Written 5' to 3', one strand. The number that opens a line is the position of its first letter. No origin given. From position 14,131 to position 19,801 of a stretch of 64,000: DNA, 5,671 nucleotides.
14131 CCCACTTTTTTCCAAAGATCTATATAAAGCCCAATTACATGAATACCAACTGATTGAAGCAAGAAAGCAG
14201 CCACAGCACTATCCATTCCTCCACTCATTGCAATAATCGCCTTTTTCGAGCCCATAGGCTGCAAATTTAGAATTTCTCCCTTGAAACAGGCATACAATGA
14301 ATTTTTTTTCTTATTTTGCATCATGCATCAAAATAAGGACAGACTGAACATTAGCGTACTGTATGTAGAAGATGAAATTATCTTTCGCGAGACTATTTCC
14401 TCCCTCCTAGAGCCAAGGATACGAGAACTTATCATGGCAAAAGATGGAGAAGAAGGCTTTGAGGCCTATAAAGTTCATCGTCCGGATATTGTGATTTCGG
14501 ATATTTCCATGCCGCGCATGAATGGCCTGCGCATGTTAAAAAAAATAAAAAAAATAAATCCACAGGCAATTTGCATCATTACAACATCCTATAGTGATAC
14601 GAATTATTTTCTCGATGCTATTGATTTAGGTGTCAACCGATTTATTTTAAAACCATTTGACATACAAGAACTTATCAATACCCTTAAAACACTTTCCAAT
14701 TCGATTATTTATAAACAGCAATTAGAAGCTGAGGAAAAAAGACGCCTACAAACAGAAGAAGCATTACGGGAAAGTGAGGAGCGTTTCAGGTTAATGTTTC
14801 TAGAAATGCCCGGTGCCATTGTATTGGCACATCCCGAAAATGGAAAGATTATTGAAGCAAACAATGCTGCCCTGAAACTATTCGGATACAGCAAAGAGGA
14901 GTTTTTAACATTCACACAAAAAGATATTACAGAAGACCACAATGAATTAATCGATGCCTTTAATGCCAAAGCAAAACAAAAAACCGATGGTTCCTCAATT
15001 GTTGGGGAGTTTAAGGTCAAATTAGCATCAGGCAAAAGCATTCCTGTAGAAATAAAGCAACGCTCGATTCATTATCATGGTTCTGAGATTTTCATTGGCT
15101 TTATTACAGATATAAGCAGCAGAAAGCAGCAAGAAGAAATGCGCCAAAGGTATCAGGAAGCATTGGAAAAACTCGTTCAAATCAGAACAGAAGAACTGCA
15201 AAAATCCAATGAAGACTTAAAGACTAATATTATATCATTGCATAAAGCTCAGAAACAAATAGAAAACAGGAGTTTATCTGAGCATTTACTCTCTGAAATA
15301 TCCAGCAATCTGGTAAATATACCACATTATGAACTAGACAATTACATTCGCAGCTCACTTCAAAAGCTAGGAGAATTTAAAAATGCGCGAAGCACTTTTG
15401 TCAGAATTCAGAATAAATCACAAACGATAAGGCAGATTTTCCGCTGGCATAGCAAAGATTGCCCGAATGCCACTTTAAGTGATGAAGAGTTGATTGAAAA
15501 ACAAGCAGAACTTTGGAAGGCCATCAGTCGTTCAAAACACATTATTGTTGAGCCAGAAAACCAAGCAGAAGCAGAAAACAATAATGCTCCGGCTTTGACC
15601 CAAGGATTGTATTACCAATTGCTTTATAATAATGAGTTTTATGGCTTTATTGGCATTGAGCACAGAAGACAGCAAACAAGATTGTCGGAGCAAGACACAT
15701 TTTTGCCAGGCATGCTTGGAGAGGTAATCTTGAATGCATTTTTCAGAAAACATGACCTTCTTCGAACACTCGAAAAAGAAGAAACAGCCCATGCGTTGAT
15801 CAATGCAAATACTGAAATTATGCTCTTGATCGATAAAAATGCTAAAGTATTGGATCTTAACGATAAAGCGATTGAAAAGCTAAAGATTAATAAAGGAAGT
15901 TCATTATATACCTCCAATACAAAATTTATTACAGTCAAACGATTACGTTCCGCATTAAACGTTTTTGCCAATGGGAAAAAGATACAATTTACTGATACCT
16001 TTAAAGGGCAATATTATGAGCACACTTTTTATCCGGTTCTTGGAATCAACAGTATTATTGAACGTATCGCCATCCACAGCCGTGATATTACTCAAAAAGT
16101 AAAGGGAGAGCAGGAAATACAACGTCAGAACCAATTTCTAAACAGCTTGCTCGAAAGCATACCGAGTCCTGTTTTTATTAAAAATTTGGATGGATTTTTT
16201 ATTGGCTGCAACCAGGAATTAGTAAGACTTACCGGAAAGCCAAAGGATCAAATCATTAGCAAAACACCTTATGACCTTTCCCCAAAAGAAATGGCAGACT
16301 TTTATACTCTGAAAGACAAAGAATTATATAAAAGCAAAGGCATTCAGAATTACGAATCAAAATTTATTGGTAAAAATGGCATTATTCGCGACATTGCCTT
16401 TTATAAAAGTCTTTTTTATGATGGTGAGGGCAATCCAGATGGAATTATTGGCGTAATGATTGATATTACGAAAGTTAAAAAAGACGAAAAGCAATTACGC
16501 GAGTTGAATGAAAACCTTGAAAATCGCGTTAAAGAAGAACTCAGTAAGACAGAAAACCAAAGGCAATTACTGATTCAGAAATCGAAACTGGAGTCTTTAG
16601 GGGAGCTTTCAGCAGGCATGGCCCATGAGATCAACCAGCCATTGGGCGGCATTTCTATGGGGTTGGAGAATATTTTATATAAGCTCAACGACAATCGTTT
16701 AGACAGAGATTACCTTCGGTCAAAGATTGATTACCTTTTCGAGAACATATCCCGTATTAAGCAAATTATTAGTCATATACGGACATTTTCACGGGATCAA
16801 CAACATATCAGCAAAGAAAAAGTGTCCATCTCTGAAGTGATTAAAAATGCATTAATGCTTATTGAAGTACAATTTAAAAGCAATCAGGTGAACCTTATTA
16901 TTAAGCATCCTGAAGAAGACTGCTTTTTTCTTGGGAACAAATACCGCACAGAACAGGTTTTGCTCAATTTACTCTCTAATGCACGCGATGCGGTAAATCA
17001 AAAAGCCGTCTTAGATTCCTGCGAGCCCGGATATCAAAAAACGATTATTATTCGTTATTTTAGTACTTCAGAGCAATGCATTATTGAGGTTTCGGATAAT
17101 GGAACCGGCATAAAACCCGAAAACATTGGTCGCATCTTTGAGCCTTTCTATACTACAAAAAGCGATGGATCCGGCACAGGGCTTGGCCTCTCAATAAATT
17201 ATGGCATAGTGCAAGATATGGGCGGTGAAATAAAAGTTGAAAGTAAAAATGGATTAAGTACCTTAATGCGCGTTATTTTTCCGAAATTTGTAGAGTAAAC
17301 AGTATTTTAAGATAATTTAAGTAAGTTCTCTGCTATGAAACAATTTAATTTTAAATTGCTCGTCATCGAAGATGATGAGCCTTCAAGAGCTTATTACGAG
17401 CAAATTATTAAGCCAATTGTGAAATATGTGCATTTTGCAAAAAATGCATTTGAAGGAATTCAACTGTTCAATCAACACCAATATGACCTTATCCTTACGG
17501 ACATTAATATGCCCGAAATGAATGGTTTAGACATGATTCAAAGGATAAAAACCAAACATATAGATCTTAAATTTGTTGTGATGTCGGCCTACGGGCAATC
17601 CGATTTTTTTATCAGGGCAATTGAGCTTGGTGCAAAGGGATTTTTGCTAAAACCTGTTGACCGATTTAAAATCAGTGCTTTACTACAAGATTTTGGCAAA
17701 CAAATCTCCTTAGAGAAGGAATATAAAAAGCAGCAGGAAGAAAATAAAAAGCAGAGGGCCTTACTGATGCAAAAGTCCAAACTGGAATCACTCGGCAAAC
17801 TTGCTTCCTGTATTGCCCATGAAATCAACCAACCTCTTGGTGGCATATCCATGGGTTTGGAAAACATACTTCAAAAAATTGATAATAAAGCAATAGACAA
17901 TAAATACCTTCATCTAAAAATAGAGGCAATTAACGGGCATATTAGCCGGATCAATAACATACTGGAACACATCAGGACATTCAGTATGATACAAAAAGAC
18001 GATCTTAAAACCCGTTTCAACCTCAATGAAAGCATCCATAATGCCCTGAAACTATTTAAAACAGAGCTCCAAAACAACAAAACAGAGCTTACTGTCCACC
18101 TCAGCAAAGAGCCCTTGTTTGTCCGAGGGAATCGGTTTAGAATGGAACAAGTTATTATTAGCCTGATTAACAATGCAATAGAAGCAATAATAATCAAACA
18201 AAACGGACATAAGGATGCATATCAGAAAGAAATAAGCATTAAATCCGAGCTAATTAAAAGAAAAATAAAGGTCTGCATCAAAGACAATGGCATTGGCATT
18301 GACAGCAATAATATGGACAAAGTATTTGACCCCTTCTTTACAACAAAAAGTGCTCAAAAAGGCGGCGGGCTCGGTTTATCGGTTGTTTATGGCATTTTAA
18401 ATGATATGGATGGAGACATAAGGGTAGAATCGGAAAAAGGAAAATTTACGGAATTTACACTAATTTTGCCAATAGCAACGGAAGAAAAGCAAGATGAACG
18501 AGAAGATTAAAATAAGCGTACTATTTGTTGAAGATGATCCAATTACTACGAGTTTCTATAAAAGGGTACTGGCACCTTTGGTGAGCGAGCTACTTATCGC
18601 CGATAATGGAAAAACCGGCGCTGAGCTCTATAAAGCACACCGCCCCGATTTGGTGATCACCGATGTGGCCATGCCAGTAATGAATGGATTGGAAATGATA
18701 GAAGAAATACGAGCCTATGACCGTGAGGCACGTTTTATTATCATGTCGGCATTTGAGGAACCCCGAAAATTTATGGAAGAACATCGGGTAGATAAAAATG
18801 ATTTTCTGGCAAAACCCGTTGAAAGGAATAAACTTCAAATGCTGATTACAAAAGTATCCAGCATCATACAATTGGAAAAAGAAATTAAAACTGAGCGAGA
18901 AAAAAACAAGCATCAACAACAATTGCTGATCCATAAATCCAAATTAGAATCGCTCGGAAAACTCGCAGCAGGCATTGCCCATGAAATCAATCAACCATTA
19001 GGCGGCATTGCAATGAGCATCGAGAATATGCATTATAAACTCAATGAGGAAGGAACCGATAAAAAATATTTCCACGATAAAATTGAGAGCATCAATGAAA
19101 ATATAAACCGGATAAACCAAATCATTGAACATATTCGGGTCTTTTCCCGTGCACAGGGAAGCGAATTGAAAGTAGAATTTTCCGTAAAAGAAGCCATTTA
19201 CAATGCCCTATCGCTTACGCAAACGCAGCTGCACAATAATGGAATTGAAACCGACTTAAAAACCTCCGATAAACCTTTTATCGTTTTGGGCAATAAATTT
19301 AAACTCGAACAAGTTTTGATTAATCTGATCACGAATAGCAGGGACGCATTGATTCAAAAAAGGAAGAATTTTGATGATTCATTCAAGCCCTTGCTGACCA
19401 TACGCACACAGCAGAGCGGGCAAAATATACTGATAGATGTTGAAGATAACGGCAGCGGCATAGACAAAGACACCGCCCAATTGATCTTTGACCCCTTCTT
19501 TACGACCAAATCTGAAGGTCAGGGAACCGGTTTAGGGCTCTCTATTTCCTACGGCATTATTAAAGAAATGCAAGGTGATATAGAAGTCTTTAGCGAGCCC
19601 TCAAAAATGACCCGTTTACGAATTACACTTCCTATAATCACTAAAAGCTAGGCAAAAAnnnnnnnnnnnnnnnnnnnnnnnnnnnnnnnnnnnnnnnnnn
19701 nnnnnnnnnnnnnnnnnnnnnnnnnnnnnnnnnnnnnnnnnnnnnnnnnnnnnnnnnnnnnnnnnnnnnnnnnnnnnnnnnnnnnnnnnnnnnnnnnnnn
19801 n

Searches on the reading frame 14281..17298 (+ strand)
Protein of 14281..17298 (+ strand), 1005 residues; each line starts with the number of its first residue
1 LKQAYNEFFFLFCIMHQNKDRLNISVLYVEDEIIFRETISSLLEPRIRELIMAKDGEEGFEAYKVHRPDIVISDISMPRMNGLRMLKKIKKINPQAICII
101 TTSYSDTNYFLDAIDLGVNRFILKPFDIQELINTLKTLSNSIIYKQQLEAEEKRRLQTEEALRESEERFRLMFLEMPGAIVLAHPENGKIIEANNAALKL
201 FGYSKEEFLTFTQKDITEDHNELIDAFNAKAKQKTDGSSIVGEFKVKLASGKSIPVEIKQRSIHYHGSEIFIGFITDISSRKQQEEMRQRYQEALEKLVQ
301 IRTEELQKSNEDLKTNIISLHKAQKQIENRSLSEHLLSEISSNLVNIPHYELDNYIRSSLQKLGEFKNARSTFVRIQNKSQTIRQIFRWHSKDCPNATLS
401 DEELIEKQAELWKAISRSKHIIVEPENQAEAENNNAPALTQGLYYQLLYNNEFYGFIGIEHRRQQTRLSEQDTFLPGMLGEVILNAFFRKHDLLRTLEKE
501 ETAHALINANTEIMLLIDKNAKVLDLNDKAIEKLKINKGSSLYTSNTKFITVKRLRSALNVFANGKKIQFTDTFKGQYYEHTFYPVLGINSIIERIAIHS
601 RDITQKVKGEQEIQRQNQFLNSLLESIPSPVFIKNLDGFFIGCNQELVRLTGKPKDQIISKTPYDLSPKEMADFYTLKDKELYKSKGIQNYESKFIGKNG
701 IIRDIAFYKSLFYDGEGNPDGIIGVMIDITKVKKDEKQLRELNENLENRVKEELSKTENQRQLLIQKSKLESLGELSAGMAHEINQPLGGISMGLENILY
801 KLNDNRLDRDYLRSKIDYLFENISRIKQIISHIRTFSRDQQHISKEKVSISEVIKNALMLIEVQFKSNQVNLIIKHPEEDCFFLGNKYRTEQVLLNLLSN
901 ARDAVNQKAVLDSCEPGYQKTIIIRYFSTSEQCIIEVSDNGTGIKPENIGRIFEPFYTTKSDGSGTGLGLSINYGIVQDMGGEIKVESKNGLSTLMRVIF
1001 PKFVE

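Call 9: search_protein_families(library=pfam, proteins=[window:14281-17298:+])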
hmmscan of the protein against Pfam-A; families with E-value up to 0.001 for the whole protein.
window:14281-17298:+ (1005 aa): 10 families
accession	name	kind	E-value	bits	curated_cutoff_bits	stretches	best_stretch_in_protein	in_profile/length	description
PF00072.30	Response_reg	-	9.9e-25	87.3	30.2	1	26-135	1-110/111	Response regulator receiver domain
PF00989.32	PAS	-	4.5e-24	85.1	22.6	2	619-729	2-113/113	PAS fold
PF02518.31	HATPase_c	-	5.2e-21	75.6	26.4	1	889-1001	5-108/111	Histidine kinase-, DNA gyrase B-, and HSP90-like ATPase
PF13426.13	PAS_9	-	7.6e-18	65.1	27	2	179-279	3-102/103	PAS domain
PF13188.13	PAS_8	-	1.9e-15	56.6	21.8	1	167-221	1-51/65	PAS domain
PF08448.16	PAS_4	-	5.1e-14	52.9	23.1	1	624-733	1-109/110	PAS fold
PF00512.31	HisKA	-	8.2e-08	32.6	26.9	1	773-840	2-64/66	His Kinase A (phospho-acceptor) domain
PF08447.18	PAS_3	-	1.1e-07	32.4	25.6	0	190-267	1-80/89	PAS fold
PF24820.1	Diguanyl_cycl_sensor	-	1.9e-05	25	28.1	0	178-259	7-92/109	Diguanylate cyclase-like sensor domain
PF14501.12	HATPase_c_5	-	0.001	19.4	22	1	893-994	9-96/102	GHKL domain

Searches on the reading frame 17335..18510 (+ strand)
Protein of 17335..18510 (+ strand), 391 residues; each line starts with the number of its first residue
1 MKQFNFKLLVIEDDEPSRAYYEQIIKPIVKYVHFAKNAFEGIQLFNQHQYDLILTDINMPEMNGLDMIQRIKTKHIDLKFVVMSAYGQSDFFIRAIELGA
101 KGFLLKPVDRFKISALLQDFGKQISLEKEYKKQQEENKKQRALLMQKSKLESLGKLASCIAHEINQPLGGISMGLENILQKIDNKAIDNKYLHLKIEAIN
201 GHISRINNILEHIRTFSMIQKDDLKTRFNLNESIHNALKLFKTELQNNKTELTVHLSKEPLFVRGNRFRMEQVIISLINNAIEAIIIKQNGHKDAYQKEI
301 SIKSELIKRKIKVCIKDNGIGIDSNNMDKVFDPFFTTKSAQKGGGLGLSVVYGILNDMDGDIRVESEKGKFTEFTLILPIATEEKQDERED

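Call 9: search_protein_families(library=pfam, proteins=[window:17335-18510:+])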
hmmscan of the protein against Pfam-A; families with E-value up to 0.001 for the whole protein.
window:17335-18510:+ (391 aa): 5 families
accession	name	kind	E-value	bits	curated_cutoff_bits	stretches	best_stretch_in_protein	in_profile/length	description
PF00072.30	Response_reg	-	1.8e-24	86.5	30.2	1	9-116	2-109/111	Response regulator receiver domain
PF02518.31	HATPase_c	-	2.2e-21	76.8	26.4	1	267-380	3-109/111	Histidine kinase-, DNA gyrase B-, and HSP90-like ATPase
PF00512.31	HisKA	-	2.5e-06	27.9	26.9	1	153-220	2-64/66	His Kinase A (phospho-acceptor) domain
PF13589.12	HATPase_c_3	-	0.00022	21.7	25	1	270-340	3-63/137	Histidine kinase-, DNA gyrase B-, and HSP90-like ATPase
PF14501.12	HATPase_c_5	-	0.00084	19.7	22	1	273-373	9-97/102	GHKL domain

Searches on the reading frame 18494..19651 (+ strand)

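Call 9: search_protein_families(library=pfam, proteins=[window:18494-19651:+])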
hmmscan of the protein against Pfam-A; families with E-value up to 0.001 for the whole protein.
window:18494-19651:+ (385 aa): 4 families
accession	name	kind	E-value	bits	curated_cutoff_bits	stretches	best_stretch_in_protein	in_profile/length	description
PF02518.31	HATPase_c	-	3.3e-22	79.4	26.4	1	269-381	4-109/111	Histidine kinase-, DNA gyrase B-, and HSP90-like ATPase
PF00072.30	Response_reg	-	1.8e-20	73.6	30.2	1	9-117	1-109/111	Response regulator receiver domain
PF00512.31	HisKA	-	4.4e-10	39.9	26.9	1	154-221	2-64/66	His Kinase A (phospho-acceptor) domain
PF14501.12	HATPase_c_5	-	0.00012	22.4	22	1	275-378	6-100/102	GHKL domain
